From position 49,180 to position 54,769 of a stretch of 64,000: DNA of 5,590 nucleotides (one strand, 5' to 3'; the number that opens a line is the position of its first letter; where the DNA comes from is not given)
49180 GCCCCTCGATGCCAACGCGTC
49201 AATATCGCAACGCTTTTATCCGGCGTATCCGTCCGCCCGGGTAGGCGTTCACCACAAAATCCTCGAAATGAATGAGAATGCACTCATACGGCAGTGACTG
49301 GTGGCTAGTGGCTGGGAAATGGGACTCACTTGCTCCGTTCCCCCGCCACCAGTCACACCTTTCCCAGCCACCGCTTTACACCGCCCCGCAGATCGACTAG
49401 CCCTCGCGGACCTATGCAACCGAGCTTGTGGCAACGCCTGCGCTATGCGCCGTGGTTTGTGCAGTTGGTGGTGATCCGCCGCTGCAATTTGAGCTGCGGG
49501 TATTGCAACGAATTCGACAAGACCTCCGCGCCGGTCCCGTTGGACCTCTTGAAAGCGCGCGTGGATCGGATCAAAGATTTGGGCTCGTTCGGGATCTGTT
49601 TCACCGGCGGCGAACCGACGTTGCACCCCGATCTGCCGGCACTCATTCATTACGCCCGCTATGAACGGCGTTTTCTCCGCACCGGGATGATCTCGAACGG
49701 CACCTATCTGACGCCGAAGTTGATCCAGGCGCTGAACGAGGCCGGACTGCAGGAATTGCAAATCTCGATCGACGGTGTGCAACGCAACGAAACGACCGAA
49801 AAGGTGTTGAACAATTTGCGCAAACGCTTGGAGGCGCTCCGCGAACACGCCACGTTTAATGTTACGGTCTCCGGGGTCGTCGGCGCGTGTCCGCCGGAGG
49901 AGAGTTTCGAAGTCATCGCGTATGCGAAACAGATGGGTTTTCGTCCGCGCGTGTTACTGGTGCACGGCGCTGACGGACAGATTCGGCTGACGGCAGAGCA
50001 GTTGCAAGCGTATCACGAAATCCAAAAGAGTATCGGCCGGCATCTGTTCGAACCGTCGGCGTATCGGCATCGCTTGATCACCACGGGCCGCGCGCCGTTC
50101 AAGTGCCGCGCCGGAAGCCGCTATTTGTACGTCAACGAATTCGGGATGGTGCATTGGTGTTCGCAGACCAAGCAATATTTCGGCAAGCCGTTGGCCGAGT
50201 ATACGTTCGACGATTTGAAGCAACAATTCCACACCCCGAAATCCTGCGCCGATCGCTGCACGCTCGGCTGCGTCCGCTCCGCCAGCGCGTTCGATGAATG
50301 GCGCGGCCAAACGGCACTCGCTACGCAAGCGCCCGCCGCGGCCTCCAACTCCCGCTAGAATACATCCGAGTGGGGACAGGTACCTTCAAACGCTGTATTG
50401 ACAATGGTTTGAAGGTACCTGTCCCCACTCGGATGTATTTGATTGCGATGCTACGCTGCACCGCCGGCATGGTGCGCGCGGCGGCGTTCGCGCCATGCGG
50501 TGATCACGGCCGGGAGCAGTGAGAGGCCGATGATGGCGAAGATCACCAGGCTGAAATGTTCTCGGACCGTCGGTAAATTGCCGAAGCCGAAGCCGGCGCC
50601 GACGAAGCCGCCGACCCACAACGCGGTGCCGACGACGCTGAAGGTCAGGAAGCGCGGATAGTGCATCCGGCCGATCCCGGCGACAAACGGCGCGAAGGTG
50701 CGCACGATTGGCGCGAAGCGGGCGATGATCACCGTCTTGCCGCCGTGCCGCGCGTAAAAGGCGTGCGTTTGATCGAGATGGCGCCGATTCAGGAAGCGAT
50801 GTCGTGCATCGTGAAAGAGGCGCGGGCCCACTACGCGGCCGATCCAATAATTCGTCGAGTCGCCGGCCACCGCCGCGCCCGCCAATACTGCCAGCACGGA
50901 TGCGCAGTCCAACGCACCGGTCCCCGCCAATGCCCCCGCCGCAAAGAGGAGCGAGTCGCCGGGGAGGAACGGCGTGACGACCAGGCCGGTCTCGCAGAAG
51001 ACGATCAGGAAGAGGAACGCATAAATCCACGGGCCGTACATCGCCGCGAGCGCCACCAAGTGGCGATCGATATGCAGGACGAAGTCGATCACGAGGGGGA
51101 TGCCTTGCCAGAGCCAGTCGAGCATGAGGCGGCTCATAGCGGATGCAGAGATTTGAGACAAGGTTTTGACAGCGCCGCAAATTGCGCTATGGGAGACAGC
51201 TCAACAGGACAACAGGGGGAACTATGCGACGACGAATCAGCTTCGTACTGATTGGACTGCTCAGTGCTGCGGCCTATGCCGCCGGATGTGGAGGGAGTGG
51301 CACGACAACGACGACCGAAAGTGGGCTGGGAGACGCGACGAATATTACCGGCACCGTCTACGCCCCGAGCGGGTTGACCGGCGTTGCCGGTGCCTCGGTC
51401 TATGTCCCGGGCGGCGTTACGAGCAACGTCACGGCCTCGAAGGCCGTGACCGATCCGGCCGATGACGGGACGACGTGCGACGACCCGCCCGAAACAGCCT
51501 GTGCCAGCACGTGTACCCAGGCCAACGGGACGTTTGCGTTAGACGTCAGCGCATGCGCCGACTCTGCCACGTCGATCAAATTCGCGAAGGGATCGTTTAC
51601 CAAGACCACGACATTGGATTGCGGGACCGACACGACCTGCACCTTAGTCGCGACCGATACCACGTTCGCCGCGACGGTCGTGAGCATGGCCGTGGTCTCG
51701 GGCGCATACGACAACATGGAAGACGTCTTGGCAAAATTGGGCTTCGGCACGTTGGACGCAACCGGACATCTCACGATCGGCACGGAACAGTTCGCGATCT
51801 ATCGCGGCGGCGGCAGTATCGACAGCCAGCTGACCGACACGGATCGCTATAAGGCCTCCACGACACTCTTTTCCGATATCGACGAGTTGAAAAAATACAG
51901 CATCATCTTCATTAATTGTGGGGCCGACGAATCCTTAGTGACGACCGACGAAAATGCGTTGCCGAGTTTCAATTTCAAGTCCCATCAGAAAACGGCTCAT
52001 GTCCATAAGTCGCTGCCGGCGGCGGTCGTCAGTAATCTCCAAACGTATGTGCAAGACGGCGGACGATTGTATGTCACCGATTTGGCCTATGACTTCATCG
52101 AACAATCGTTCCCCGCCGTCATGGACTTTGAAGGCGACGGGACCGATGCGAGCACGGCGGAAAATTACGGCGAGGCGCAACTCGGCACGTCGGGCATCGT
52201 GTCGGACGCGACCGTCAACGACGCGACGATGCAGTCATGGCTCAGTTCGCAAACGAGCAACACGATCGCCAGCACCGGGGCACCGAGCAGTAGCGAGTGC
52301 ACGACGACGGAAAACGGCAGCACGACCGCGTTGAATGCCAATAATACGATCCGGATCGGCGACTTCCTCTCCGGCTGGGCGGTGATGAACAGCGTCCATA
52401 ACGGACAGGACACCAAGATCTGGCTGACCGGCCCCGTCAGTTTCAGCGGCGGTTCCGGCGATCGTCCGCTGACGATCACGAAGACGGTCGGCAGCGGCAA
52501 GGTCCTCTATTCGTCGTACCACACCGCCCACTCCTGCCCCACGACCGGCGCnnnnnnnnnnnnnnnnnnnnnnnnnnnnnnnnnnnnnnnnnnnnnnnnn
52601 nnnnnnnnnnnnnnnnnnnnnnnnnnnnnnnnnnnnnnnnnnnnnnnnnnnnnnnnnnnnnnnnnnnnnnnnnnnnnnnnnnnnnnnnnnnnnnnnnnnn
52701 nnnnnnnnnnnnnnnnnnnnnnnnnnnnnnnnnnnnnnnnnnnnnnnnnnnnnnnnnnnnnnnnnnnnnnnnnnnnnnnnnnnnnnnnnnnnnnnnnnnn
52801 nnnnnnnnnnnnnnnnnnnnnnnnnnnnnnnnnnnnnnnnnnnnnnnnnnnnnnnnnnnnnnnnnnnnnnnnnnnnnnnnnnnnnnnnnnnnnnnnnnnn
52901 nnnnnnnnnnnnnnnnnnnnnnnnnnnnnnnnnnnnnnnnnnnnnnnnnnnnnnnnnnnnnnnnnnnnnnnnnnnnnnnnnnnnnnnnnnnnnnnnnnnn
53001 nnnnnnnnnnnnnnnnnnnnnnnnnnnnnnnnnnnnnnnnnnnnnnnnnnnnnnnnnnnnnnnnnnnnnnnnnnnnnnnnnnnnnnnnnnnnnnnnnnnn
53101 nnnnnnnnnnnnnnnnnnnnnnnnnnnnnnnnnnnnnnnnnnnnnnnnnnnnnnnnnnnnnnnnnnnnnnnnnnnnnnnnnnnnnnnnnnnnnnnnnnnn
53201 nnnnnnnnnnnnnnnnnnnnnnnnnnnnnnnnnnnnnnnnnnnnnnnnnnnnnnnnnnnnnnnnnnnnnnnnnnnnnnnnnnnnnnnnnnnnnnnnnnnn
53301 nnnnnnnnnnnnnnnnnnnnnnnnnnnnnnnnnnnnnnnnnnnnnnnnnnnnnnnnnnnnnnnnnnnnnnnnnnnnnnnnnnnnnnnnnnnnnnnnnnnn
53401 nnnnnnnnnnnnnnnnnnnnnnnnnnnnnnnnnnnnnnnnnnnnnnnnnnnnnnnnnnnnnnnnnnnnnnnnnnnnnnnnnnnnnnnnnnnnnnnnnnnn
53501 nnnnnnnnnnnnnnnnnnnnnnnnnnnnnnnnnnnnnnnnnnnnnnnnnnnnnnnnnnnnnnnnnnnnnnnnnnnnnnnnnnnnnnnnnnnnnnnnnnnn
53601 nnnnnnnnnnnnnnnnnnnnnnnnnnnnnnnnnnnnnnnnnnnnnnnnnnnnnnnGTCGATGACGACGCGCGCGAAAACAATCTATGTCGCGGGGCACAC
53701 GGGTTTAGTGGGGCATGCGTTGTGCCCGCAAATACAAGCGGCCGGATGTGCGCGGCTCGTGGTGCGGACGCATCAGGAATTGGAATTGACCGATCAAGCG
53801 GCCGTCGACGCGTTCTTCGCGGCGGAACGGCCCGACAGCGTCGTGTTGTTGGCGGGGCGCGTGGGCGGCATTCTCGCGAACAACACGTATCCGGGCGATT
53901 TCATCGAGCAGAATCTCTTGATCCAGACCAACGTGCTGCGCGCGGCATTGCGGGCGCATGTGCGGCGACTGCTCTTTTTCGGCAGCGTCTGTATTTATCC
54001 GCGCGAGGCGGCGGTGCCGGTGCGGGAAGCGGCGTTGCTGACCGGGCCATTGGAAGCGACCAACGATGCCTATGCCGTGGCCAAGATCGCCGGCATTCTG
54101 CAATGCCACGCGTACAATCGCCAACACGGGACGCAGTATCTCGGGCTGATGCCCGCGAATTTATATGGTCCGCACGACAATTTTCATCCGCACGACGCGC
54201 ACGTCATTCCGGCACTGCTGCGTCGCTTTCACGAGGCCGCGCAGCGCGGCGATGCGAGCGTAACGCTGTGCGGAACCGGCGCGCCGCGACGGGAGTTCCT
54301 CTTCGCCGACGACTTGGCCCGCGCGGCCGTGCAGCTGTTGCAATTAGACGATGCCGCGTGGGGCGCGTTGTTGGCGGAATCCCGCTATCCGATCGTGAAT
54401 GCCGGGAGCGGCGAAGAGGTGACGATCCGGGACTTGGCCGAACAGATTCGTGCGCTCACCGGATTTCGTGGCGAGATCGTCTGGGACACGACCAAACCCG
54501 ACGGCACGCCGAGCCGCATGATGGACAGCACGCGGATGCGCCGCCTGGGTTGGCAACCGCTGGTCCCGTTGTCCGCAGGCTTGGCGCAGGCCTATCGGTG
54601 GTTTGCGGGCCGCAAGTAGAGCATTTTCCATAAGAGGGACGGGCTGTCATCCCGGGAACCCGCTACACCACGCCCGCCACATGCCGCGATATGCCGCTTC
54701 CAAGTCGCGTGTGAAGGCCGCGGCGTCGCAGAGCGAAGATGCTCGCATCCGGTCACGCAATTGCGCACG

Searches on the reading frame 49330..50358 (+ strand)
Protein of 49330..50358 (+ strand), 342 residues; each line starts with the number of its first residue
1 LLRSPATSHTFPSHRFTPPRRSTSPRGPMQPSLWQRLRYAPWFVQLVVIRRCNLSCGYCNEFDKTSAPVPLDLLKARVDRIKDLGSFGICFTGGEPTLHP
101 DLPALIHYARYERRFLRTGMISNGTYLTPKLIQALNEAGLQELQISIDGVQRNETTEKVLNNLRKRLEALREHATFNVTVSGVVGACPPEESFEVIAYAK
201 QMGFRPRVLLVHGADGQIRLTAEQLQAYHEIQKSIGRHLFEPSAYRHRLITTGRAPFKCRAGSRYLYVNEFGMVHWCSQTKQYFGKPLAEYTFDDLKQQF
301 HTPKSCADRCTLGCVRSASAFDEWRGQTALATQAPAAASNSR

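Call 19: search_protein_families(library=pfam, proteins=[window:49330-50358:+], max_evalue=0.0001)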
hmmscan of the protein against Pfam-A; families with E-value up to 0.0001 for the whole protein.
window:49330-50358:+ (342 aa): 2 families
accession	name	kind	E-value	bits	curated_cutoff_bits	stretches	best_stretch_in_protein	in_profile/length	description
PF04055.27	Radical_SAM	-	1.2e-20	74.8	29.5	1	47-208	2-145/166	Radical SAM superfamily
PF13353.11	Fer4_12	-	5.8e-05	23.8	22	0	47-158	10-124/137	4Fe-4S single cluster domain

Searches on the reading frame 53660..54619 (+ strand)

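Call 20: search_protein_families(library=pfam, proteins=[window:53660-54619:+], max_evalue=0.0001)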
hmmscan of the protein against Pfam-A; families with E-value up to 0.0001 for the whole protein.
window:53660-54619:+ (319 aa): 3 families
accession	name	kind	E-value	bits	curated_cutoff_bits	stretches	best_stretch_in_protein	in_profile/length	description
PF01370.27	Epimerase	-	4.1e-61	206.9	20.9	1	8-231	1-229/240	NAD dependent epimerase/dehydratase family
PF16363.11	GDP_Man_Dehyd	-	9e-14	52.1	27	1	40-308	58-329/332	GDP-mannose 4,6 dehydratase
PF04321.23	RmlD_sub_bind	-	2.6e-05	23.9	27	1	7-65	2-59/287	RmlD substrate binding domain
